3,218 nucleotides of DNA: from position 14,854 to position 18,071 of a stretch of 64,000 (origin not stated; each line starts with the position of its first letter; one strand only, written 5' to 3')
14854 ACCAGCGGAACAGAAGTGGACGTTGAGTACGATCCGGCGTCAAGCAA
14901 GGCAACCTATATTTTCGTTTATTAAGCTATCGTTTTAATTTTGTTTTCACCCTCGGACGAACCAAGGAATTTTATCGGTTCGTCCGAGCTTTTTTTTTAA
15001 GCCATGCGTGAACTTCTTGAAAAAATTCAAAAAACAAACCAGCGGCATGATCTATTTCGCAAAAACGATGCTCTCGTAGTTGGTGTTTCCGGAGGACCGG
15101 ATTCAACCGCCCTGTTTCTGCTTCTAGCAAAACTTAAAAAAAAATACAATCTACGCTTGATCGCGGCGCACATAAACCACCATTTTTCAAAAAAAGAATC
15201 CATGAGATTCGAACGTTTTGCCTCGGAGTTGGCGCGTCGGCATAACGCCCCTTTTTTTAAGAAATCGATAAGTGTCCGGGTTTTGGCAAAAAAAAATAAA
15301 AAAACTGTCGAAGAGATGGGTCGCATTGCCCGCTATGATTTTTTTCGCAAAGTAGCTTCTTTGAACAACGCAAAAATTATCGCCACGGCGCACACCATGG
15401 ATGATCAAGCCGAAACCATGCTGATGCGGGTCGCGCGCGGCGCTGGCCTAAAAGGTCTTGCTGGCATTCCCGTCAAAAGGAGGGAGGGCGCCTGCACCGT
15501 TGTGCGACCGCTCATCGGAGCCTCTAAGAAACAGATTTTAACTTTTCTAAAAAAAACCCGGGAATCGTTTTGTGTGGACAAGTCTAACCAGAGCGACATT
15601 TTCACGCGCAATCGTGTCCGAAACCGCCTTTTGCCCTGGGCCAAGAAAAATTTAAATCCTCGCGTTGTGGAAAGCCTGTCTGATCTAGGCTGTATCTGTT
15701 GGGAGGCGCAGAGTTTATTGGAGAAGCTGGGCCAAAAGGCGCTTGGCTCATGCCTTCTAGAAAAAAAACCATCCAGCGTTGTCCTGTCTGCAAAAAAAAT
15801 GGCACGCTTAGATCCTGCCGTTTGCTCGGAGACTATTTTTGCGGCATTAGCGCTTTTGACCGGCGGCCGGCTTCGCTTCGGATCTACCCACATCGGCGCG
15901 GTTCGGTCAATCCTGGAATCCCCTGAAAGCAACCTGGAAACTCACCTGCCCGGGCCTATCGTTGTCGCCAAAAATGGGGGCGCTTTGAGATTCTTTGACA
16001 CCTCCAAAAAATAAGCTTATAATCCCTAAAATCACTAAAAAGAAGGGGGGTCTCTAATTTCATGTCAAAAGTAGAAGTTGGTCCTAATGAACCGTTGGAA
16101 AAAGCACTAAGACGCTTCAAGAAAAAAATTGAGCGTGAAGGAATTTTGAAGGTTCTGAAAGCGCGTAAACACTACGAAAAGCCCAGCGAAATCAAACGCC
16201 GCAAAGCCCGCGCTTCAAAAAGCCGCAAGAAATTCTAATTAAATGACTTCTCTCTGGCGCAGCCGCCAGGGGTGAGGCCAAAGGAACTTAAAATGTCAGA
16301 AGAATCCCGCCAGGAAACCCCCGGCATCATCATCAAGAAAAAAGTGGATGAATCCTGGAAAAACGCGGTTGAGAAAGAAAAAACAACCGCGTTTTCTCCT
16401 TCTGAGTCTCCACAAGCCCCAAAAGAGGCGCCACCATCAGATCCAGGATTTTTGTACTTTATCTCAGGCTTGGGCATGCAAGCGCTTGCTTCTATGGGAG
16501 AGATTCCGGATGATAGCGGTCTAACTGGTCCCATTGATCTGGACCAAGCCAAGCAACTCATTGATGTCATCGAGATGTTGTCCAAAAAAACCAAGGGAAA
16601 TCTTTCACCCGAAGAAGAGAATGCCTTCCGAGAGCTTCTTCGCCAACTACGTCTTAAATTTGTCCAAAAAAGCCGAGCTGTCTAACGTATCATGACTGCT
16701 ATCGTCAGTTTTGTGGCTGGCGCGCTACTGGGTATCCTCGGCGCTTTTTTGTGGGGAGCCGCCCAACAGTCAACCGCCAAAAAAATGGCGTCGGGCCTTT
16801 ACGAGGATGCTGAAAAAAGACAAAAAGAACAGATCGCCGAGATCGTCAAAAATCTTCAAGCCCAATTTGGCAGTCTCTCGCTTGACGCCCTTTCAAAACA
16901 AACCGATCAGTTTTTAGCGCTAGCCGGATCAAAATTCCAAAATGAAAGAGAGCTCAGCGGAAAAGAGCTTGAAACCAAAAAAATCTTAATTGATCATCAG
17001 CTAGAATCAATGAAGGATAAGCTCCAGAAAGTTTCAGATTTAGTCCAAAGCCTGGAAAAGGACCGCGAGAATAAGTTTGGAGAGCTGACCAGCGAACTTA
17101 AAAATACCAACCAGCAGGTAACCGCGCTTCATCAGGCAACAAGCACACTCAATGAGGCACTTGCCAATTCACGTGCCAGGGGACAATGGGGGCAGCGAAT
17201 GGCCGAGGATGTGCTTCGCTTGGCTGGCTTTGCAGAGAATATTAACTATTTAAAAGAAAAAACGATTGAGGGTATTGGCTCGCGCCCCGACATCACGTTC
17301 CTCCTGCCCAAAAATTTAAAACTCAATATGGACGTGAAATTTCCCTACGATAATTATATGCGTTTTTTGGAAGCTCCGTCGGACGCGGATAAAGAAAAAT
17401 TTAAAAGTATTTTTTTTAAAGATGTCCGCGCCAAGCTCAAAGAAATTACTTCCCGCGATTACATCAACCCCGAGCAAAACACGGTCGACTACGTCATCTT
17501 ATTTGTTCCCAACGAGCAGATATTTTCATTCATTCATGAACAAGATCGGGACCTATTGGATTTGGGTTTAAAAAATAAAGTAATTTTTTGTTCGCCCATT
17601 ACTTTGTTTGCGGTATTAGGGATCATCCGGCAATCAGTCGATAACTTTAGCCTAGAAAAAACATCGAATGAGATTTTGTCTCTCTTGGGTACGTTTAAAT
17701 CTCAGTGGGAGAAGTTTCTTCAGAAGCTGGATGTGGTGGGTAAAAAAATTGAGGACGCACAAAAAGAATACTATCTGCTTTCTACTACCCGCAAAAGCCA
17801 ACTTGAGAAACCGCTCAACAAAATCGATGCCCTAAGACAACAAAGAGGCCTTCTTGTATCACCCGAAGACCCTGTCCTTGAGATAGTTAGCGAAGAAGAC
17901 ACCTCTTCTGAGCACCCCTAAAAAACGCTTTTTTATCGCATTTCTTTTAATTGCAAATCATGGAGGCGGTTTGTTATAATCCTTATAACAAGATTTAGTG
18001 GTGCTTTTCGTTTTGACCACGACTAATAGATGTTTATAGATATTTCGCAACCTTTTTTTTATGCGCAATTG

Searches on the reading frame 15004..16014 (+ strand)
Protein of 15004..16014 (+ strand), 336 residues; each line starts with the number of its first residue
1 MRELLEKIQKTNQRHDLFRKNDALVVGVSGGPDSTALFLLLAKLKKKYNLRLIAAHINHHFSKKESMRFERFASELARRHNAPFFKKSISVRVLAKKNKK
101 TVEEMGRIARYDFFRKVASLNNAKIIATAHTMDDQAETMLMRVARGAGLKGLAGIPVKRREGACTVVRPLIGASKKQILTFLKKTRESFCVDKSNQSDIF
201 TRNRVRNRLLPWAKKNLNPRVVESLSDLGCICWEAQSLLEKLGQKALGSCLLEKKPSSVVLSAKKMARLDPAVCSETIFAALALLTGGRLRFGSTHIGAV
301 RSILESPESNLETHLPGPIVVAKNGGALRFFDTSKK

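Call 71: search_protein_families(library=pfam, proteins=[window:15004-16014:+], max_evalue=0.00001)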
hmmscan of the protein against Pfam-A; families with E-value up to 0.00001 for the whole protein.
window:15004-16014:+ (336 aa): 1 family
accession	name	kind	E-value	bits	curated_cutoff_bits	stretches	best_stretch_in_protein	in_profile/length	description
PF01171.26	ATP_bind_3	-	1.5e-53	181.7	27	1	24-207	2-181/182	PP-loop family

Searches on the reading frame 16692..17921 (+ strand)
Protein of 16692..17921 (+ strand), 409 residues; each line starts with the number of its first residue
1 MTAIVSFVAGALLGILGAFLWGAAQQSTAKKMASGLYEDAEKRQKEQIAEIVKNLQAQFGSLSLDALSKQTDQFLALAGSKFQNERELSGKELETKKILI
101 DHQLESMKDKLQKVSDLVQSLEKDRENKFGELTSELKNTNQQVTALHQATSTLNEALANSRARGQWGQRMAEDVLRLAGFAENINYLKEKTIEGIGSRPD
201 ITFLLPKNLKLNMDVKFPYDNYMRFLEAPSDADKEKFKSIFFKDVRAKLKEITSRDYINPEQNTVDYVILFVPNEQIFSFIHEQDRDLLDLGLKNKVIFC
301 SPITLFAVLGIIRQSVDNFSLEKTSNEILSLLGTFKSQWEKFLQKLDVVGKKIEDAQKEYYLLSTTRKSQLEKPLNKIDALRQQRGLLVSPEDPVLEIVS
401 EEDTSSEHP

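Call 70: search_protein_families(library=pfam, proteins=[window:16692-17921:+], max_evalue=0.00001)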
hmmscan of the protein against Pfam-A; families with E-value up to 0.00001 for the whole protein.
window:16692-17921:+ (409 aa): 1 family
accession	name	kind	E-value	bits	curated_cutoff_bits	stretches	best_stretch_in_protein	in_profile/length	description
PF02646.22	RmuC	-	3.6e-63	213.8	26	1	100-383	3-286/291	RmuC family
